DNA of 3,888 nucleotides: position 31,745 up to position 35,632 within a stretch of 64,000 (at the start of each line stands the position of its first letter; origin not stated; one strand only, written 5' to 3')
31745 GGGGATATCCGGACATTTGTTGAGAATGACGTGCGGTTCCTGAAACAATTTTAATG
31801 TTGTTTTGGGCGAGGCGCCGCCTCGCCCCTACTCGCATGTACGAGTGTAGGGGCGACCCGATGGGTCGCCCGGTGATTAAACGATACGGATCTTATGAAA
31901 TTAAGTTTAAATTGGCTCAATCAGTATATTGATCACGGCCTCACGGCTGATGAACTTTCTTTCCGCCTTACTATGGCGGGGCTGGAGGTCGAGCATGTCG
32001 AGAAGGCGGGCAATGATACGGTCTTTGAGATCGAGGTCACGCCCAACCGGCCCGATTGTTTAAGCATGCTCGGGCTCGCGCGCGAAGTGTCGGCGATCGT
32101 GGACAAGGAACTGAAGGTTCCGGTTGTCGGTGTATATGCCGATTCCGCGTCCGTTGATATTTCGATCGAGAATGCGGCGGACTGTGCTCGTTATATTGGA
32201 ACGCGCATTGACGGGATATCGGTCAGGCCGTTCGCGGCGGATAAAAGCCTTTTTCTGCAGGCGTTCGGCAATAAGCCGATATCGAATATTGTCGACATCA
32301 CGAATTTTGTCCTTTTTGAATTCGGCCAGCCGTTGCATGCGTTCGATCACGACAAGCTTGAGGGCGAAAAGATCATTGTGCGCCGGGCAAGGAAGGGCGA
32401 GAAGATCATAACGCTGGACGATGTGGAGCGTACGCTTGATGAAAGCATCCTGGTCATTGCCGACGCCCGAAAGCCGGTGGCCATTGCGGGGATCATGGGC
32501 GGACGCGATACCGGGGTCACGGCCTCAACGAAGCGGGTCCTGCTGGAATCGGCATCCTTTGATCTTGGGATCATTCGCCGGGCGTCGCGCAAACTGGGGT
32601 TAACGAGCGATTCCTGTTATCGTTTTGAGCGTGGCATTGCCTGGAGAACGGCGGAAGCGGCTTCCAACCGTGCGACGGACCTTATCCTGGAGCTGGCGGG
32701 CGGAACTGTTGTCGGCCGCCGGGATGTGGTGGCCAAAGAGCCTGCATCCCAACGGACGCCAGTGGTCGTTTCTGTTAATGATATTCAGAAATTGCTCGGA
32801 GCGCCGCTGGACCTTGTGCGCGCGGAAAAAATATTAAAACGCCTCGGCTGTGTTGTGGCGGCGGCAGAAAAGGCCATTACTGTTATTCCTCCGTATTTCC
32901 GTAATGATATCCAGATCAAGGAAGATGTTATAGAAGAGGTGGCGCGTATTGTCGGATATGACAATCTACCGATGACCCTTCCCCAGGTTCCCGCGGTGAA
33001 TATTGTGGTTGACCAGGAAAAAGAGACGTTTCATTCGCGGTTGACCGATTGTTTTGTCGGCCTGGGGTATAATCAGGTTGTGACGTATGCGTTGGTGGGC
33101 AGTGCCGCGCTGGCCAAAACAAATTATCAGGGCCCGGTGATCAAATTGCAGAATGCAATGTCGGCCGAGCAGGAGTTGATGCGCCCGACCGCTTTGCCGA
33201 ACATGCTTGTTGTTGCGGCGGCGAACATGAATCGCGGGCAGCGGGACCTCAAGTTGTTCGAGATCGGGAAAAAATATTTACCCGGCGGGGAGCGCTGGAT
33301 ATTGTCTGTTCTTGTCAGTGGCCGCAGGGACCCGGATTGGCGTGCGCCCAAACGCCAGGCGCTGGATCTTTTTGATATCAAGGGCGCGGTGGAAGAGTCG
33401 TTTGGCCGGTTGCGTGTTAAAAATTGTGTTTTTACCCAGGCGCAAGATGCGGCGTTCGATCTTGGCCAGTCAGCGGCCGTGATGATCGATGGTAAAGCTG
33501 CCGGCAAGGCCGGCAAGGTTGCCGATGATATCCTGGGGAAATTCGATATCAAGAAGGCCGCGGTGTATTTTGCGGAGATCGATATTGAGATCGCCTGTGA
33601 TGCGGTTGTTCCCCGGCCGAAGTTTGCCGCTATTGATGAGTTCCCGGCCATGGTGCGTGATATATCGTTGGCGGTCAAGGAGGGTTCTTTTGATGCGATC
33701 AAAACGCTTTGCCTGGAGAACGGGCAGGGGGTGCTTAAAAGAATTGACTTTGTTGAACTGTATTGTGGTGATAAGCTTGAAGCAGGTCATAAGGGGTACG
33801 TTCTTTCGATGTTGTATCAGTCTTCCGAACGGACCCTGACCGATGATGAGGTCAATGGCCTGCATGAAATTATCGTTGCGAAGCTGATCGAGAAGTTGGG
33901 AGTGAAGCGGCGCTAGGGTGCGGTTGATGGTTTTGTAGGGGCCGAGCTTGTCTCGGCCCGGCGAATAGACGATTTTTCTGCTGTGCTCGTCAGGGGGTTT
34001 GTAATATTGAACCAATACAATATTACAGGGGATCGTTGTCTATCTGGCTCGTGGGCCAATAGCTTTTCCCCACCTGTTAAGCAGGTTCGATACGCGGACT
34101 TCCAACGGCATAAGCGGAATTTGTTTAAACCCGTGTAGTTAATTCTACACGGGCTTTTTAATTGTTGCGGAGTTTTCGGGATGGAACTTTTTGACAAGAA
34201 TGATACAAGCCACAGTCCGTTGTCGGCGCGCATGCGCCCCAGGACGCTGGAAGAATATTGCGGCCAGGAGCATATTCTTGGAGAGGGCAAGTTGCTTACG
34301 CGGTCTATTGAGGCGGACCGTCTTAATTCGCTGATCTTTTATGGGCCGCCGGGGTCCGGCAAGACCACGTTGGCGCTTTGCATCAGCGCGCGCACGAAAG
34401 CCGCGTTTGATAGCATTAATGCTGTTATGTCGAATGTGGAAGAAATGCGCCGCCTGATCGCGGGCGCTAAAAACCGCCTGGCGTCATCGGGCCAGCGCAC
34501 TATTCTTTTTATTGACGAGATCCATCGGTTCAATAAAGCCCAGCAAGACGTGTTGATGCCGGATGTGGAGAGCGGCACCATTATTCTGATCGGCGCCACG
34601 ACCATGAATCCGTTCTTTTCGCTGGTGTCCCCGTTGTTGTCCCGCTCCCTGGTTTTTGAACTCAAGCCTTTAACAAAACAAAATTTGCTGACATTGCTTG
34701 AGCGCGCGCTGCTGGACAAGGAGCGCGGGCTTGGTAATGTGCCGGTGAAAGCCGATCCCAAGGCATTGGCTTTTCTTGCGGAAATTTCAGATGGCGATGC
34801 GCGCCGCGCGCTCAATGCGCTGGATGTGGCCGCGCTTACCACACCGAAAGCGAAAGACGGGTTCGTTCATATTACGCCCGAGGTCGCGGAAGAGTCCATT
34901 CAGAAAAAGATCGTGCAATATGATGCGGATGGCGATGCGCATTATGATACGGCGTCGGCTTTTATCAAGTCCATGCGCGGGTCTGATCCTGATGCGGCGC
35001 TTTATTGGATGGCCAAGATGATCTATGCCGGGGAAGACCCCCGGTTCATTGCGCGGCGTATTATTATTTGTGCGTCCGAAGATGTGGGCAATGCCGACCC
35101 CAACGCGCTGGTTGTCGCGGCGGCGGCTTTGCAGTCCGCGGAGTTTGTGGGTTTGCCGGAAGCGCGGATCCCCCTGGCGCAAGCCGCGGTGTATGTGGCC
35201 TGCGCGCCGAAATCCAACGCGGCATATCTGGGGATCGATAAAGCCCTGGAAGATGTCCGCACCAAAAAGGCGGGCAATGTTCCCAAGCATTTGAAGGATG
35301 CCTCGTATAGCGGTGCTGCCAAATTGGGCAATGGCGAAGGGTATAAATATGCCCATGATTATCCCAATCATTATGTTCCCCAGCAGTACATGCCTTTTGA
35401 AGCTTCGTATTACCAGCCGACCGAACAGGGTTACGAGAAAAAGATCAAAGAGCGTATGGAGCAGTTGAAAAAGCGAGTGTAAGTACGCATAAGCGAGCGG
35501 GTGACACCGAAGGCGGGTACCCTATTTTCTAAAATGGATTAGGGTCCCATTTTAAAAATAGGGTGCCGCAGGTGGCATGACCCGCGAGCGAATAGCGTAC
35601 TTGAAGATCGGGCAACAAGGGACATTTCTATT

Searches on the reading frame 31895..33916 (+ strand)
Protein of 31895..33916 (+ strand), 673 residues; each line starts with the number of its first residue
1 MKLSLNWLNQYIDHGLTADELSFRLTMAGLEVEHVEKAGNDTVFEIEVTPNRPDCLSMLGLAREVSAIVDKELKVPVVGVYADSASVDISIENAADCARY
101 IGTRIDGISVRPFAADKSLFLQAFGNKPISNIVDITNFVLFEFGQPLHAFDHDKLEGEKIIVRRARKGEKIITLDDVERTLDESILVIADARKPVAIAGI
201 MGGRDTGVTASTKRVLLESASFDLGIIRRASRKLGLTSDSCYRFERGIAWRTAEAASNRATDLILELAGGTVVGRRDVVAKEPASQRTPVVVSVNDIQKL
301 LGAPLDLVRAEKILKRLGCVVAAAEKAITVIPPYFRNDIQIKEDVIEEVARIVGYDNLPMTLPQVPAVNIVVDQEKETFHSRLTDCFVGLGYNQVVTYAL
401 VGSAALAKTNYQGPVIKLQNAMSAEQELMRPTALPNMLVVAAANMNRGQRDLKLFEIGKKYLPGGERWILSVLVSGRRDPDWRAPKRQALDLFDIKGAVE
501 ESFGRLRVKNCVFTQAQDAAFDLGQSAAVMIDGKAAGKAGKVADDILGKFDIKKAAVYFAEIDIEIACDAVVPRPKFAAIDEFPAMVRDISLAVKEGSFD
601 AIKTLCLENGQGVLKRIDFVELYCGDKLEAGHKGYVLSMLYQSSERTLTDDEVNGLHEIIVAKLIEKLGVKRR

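Call 90: search_protein_families(library=pfam, proteins=[window:31895-33916:+], max_evalue=0.00001)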
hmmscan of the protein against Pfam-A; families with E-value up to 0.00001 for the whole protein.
window:31895-33916:+ (673 aa): 4 families
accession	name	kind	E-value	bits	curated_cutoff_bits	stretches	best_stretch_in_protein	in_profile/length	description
PF03483.22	B3_4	-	1e-57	195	29.3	1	97-269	2-174/174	B3/4 domain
PF17759.6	tRNA_synthFbeta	-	3.7e-46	157.7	22.4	1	358-564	1-214/214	Phenylalanyl tRNA synthetase beta chain CLM domain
PF03484.21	B5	-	1e-22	80.5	28.6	1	291-355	2-67/67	tRNA synthetase B5 domain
PF03147.19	FDX-ACB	-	1.5e-18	67.4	31.1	1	583-673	3-94/94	Ferredoxin-fold anticodon binding domain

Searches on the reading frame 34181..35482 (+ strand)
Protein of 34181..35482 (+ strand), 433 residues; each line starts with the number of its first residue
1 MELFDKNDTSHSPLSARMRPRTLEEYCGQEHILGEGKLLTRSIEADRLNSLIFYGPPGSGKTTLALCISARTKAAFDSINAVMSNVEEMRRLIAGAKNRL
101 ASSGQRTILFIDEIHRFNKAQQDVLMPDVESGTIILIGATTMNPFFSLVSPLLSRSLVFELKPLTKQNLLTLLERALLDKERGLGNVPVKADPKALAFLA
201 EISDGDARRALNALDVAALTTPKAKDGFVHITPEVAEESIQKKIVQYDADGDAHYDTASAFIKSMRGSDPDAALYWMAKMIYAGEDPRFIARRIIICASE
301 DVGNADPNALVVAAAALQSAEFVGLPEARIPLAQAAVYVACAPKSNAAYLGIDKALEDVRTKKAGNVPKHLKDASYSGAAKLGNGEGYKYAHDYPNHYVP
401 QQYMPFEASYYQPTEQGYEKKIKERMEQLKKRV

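Call 90: search_protein_families(library=pfam, proteins=[window:34181-35482:+], max_evalue=0.00001)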
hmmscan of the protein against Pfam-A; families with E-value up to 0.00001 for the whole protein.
window:34181-35482:+ (433 aa): 7 families
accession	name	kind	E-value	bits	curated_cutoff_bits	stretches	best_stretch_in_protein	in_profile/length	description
PF12002.13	MgsA_C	-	3.5e-73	245.4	27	1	267-430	1-167/167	MgsA AAA+ ATPase C terminal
PF16193.11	AAA_assoc_2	-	1.9e-27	95.8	34.3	1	187-266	3-81/81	AAA C-terminal domain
PF05496.18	RuvB_N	-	6.4e-16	59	27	1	18-138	1-118/159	Holliday junction DNA helicase RuvB P-loop domain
PF00004.35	AAA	-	7.2e-14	52.8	21.2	1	51-156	1-123/131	ATPase family associated with various cellular activities (AAA)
PF01078.27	Mg_chelatase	-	4.7e-06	26.6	20.3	0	50-69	24-43/207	Magnesium chelatase, subunit ChlI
PF13191.12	AAA_16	-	7.5e-06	27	32.6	0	41-70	17-46/167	AAA ATPase domain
PF13173.12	AAA_14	-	9.2e-06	26.1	27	0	51-167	5-126/129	AAA domain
